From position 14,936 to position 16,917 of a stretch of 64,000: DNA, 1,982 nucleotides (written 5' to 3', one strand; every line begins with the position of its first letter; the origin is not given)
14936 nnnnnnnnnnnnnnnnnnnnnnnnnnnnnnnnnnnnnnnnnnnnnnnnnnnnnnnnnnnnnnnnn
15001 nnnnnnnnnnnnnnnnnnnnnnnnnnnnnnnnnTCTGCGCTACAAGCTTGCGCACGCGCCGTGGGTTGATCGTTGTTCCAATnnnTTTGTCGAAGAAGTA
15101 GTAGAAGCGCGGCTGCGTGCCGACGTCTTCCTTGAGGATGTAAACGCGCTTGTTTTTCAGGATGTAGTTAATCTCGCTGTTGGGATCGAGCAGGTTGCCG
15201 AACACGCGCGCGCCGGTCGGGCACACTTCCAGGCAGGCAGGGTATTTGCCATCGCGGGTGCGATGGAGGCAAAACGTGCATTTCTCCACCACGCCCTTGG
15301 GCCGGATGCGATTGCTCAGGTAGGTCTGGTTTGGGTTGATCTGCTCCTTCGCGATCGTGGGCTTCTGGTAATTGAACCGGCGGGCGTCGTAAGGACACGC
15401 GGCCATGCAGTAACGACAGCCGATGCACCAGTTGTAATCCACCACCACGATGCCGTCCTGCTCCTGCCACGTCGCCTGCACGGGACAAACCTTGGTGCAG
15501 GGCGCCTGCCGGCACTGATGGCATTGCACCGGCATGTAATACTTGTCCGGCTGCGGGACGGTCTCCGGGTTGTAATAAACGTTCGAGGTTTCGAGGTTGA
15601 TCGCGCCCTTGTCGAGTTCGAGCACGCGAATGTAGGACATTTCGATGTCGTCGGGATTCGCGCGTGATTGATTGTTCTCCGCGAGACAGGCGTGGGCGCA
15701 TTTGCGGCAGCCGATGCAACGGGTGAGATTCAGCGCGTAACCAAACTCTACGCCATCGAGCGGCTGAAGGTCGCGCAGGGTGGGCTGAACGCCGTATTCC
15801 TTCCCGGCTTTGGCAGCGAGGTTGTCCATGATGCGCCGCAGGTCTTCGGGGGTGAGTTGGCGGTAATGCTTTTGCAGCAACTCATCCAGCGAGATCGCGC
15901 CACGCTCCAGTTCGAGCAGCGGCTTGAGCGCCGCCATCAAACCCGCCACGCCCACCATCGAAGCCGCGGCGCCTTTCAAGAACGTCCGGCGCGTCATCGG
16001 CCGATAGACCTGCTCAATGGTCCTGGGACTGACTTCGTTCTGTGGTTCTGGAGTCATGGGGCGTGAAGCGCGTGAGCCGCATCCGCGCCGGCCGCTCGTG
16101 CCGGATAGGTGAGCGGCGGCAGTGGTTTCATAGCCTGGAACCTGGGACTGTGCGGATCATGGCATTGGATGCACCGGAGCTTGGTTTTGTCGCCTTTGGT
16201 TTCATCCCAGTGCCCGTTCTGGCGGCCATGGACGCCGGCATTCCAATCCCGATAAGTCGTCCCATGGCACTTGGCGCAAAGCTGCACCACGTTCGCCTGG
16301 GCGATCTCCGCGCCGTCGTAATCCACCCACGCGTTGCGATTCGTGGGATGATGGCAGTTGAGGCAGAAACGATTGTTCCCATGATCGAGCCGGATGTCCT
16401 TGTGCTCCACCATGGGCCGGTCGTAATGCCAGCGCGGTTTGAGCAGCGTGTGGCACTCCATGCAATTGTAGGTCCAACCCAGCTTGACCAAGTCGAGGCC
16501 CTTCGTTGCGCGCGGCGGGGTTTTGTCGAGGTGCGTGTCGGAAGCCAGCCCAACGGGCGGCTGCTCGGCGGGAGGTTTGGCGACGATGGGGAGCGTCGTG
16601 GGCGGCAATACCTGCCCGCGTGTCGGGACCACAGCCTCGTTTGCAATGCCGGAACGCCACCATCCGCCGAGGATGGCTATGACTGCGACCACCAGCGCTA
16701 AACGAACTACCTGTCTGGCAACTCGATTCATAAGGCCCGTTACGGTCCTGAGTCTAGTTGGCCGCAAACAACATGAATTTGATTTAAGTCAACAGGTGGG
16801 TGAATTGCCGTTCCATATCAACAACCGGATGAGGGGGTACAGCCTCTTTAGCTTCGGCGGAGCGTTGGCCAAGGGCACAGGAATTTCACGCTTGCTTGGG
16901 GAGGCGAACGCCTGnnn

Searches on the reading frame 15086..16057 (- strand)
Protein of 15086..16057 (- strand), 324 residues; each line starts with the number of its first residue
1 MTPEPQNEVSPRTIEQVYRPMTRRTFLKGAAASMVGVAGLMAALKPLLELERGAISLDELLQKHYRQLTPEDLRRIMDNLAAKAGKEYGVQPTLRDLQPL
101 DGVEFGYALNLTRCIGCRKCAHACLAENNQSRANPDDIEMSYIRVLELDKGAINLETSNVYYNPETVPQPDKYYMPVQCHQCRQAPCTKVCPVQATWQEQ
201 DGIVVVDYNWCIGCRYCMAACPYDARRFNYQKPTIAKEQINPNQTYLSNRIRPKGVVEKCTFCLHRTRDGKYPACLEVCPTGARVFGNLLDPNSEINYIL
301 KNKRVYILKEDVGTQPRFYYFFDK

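Call 6: search_protein_families(library=pfam, proteins=[window:15086-16057:-], max_evalue=0.01)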
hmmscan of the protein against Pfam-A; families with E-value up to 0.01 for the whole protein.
window:15086-16057:- (324 aa): 13 families
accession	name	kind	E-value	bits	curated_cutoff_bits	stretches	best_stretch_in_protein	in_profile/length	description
PF12838.12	Fer4_7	-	2e-19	70.2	27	2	113-195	1-52/52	4Fe-4S dicluster domain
PF13247.11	Fer4_11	-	4.1e-19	69.1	26.2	2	172-237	3-70/100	4Fe-4S dicluster domain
PF13187.11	Fer4_9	-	1.3e-13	51.2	27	2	211-283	2-51/52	4Fe-4S dicluster domain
PF13237.11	Fer4_10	-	3e-12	46.7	25.5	2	204-280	2-53/53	4Fe-4S dicluster domain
PF00037.32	Fer4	-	5e-10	39.2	21.1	1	204-226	1-23/24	4Fe-4S binding domain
PF12837.12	Fer4_6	-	1.6e-09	37.7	25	1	203-225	1-23/24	4Fe-4S binding domain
PF13183.11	Fer4_8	-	9.1e-09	36.2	27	2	111-194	2-67/68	4Fe-4S dicluster domain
PF13484.11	Fer4_16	-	9.6e-09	36.3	30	0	211-263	2-59/66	4Fe-4S double cluster binding domain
PF25160.1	LdpA_Fe-S-bd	-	6.9e-07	29.4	27.6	1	181-225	4-42/49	LdpA Fe-S cluster-binding domain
PF12797.12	Fer4_2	-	1e-06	28.7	24.5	1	203-223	2-22/22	4Fe-4S binding domain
PF13534.11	Fer4_17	-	3.5e-06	27.9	22.2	0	211-263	2-49/61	4Fe-4S dicluster domain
PF12798.12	Fer4_3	-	2.6e-05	25.1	27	0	211-225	1-15/15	4Fe-4S binding domain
PF14697.11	Fer4_21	-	9.7e-05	22.9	35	1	178-224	7-55/59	4Fe-4S dicluster domain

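Call 59: search_protein_families(library=ncbifam, proteins=[window:15086-16057:-], max_evalue=0.001)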
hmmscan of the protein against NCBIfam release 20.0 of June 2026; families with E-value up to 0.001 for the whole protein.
window:15086-16057:- (324 aa): 53 families (the best 25 are shown)
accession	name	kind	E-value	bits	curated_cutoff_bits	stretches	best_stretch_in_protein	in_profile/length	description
NF045797.1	DsrO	equivalog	1.5e-55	188.2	200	1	96-321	35-234/235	sulfate reduction electron transfer complex DsrMKJOP subunit DsrO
NF041782.1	mnquin_red_QrcC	equivalog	2.6e-45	155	400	1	105-321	1-225/239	menaquinone reductase iron-sulfur cluster-binding subunit QrcC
NF041715.1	arsenate_red_ArrB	equivalog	2.1e-41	142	450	2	240-321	144-225/233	arsenate respiratory reductase iron-sulfur subunit ArrB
NF011569.0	PRK14993.1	equivalog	1.5e-39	135.9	416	2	105-236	44-157/244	tetrathionate reductase subunit TtrB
TIGR03149.1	cyt_nit_nrfC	equivalog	2e-33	115.6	377.6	2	257-319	151-214/225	cytochrome c nitrite reductase Fe-S protein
NF008134.0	PRK10882.1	equivalog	6.9e-31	107.5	263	1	106-301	40-220/329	hydrogenase 2 operon protein HybA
TIGR02951.1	DMSO_dmsB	equivalog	1.5e-30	106.3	214.1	2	105-238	2-124/161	DMSO/selenate family reductase complex B subunit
NF045715.1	sulf_resp_HmcB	equivalog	6.4e-30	104.3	420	1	108-288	40-197/307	sulfate respiration complex iron-sulfur protein HmcB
NF038355.1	FDH3_beta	equivalog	5.4e-22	78.7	240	1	109-288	7-163/180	formate dehydrogenase FDH3 subunit beta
TIGR03478.1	DMSO_red_II_bet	subfamily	8.5e-22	77.5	480.7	1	168-321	120-253/321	DMSO reductase family type II enzyme, iron-sulfur subunit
TIGR01582.1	FDH-beta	equivalog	1.3e-20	73.7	334.7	2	106-231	23-146/283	formate dehydrogenase subunit beta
NF042979.1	EthbenzDh_ebdB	equivalog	5e-19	68.4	740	1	167-321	141-275/354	ethylbenzene dehydrogenase subunit beta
NF007658.0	PRK10330.1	equivalog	1.3e-18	67.1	260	1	112-285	10-153/181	electron transport protein HydN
NF009408.0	PRK12769.1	equivalog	6.2e-16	57.6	1003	1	113-284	11-142/659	formate-dependent uric acid utilization protein AegA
NF007382.0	PRK09898.1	equivalog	1.3e-12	47.7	213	1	112-229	66-174/208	ferredoxin-like protein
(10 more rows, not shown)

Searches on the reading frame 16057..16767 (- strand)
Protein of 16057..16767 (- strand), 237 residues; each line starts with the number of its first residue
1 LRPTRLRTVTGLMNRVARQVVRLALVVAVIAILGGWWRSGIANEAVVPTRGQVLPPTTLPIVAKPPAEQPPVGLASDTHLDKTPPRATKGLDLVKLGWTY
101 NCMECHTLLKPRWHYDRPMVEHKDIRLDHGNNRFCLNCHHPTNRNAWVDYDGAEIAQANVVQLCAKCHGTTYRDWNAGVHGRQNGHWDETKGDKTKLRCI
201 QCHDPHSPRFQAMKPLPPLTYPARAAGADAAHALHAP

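Call 6: search_protein_families(library=pfam, proteins=[window:16057-16767:-], max_evalue=0.01)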
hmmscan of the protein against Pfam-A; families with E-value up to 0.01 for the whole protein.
window:16057-16767:- (237 aa): 5 families
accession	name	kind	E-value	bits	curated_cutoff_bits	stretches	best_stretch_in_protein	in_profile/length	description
PF14522.11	Cytochrome_C7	-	2.1e-05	24.7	24.8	2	99-168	13-66/67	Cytochrome c7 and related cytochrome c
PF09699.15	Paired_CXXCH_1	-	2.3e-05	24.4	20.6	0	135-170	9-38/41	Doubled CXXCH motif (Paired_CXXCH_1)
PF12773.13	DZR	-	0.00022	21.8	27.3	0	131-176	11-39/45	Double zinc ribbon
PF22113.1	Mtrc-MtrF_II-IV_dom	-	0.00024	21.1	30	0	154-206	113-166/176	Outer membrane cytochrome MtrC/MtrF-like, domains II/IV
PF14537.11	Cytochrom_c3_2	-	0.00078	20.3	25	1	132-208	5-69/79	Cytochrome c3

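Call 59: search_protein_families(library=ncbifam, proteins=[window:16057-16767:-], max_evalue=0.001)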
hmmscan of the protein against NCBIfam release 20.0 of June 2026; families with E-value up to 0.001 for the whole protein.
window:16057-16767:- (237 aa): 1 family
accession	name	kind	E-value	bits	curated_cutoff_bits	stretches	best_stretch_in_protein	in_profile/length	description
TIGR01905.1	paired_CXXCH_1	subfamily_domain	0.00024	21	25.2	0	198-210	8-20/41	doubled CXXCH domain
